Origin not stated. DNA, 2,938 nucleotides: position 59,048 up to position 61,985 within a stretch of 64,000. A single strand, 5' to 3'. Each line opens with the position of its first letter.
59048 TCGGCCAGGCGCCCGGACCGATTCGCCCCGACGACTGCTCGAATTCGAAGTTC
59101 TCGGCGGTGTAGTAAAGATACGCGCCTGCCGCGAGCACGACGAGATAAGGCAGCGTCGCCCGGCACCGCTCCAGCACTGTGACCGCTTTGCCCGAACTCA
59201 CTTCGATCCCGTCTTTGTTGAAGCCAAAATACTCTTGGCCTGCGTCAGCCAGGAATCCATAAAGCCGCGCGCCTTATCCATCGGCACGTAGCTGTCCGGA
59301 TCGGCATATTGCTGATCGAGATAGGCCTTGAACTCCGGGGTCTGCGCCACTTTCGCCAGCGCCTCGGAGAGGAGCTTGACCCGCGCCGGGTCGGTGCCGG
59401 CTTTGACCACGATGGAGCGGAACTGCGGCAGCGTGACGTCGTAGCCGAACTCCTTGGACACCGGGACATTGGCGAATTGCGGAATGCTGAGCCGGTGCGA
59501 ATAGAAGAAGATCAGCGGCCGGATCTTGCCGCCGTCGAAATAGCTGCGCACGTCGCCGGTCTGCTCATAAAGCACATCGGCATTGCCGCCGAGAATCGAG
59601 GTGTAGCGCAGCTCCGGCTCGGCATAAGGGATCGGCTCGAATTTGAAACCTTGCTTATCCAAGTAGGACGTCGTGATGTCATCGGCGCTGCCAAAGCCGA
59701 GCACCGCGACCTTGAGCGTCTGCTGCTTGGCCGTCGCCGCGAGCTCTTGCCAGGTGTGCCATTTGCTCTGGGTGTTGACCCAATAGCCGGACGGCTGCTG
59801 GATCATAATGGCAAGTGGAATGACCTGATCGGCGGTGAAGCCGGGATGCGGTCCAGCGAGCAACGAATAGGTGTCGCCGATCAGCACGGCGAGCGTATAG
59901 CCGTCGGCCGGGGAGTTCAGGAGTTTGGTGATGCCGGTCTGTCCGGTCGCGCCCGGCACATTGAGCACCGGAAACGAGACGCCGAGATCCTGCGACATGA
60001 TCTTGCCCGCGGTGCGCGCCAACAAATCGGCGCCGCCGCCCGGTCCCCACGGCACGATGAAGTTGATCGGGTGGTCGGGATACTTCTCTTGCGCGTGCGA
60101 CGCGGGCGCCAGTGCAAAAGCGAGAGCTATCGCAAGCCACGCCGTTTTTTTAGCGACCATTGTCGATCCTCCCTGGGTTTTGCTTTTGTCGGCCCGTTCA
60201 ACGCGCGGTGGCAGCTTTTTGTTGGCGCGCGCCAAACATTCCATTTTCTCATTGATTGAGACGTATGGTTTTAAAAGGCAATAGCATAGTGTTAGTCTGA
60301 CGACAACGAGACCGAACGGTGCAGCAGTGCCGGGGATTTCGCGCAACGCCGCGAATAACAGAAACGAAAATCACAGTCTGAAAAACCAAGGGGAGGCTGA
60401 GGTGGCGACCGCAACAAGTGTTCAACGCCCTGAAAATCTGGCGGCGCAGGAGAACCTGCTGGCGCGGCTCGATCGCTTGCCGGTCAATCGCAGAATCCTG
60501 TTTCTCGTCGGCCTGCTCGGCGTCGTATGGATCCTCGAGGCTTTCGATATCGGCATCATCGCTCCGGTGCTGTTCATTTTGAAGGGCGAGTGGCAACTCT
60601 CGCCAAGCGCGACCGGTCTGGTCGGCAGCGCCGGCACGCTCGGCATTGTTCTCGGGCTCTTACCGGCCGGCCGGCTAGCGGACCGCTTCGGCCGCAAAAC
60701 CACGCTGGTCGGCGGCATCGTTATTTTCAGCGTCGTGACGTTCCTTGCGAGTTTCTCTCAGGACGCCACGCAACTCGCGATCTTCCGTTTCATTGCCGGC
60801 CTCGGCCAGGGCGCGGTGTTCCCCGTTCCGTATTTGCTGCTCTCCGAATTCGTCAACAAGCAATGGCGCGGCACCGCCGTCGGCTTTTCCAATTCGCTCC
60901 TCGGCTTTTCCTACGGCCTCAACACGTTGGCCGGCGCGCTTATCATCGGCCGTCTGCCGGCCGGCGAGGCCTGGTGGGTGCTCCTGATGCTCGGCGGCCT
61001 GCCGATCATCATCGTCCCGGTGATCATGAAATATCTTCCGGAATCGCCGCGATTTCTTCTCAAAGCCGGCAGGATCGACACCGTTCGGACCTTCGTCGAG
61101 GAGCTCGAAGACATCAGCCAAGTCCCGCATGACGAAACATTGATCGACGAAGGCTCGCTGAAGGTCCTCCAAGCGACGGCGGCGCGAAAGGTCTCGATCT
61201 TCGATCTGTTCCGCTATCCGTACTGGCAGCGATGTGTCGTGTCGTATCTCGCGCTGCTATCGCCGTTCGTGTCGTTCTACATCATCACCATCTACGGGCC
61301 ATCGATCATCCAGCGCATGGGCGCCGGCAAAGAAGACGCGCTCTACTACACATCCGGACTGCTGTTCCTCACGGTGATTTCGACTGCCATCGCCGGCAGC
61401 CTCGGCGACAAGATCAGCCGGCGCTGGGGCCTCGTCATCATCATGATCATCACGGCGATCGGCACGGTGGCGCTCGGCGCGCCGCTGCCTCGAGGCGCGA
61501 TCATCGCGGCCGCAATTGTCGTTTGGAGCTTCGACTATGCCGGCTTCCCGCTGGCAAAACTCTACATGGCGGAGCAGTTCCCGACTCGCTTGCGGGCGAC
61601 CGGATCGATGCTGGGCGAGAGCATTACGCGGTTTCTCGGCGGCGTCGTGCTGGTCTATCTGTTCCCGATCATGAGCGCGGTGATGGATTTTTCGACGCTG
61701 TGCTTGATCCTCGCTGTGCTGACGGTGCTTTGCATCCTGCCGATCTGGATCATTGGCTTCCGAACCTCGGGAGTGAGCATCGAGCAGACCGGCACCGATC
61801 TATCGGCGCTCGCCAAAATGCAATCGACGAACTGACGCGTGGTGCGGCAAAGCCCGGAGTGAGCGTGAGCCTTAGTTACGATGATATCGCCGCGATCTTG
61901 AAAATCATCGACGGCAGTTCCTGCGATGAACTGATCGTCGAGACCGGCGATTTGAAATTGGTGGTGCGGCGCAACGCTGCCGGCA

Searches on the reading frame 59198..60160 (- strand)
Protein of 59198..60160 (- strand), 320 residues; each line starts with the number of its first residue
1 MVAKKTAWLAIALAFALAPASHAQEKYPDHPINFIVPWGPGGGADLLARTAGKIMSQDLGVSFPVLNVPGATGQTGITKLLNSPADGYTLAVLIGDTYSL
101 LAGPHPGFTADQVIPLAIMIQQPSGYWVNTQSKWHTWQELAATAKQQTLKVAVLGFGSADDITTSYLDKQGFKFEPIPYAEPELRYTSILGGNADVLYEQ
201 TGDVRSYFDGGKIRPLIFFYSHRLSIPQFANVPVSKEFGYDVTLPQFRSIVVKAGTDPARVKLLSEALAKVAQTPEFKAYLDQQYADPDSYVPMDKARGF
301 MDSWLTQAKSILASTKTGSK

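Call 13: search_protein_families(library=ncbifam, proteins=[window:59198-60160:-], max_evalue=0.00001)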
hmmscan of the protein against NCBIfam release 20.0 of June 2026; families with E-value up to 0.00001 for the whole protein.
window:59198-60160:- (320 aa): 0 families

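Call 40: search_protein_families(library=pfam, proteins=[window:59198-60160:-], max_evalue=0.00001)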
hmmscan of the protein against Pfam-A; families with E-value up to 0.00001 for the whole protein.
window:59198-60160:- (320 aa): 1 family
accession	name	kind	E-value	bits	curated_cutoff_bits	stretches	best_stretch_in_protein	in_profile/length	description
PF03401.19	TctC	-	1.7e-18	67.6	27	1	48-288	2-246/274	Tripartite tricarboxylate transporter family receptor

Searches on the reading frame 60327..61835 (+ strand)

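Call 13: search_protein_families(library=ncbifam, proteins=[window:60327-61835:+], max_evalue=0.00001)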
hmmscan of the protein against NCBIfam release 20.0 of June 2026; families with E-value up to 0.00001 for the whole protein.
window:60327-61835:+ (502 aa): 32 families (the best 25 are shown)
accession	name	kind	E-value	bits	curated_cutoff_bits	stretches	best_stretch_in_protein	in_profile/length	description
TIGR00895.1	2A0115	subfamily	4.6e-57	193.7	418.55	1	52-437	10-386/398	aromatic acid/H+ symport family MFS transporter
NF053517.1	HbztTptrPcaK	equivalog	2.9e-37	128.7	770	1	56-444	19-395/437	4-hydroxybenzoate transporter PcaK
TIGR00879.1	SP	subfamily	2.2e-34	118.9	237.8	1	12-488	9-510/510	sugar porter family MFS transporter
NF052357.1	GlucTporGlcPStph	equivalog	4.9e-33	114.6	750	1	53-494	3-439/445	glucose transporter GlcP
TIGR00898.1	2A0119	subfamily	1.8e-31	109.5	550.75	1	88-471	117-487/506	cation transport protein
NF008586.0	PRK11551.1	equivalog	1.1e-27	97.1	410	1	58-259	14-212/406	3-(3-hydroxy-phenyl)propionate transporter MhpT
TIGR00891.1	2A0112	subfamily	8.2e-22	77.8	552.9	1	50-263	5-214/405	sialate:H+ symport family MFS transporter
TIGR00881.1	2A0104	subfamily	1.4e-19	70.4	407.75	1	85-242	21-176/379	phosphoglycerate transporter protein PgtP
NF003024.0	PRK03893.1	subfamily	6e-19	68.2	604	1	53-258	17-216/497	sialate:H+ symport family MFS transporter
TIGR01299.1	synapt_SV2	subfamily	3.5e-18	64.9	637.3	1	35-262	145-379/742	synaptic vesicle protein SV2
TIGR00893.1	2A0114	subfamily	2.9e-15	56.1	395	1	85-476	20-398/399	D-galactonate transporter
TIGR00886.1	2A0108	subfamily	3e-15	56.2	311.7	1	78-404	20-331/368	NarK family nitrate/nitrite MFS transporter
NF007484.0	PRK10077.1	equivalog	6.5e-15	54.9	608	1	91-487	52-467/480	D-xylose transporter XylE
TIGR00883.1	2A0106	subfamily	1.7e-14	53.7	443.45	1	283-465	206-395/400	metabolite/H+ symporter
NF008963.0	PRK12307.1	equivalog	1.2e-13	51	637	1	63-242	24-197/426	MFS transporter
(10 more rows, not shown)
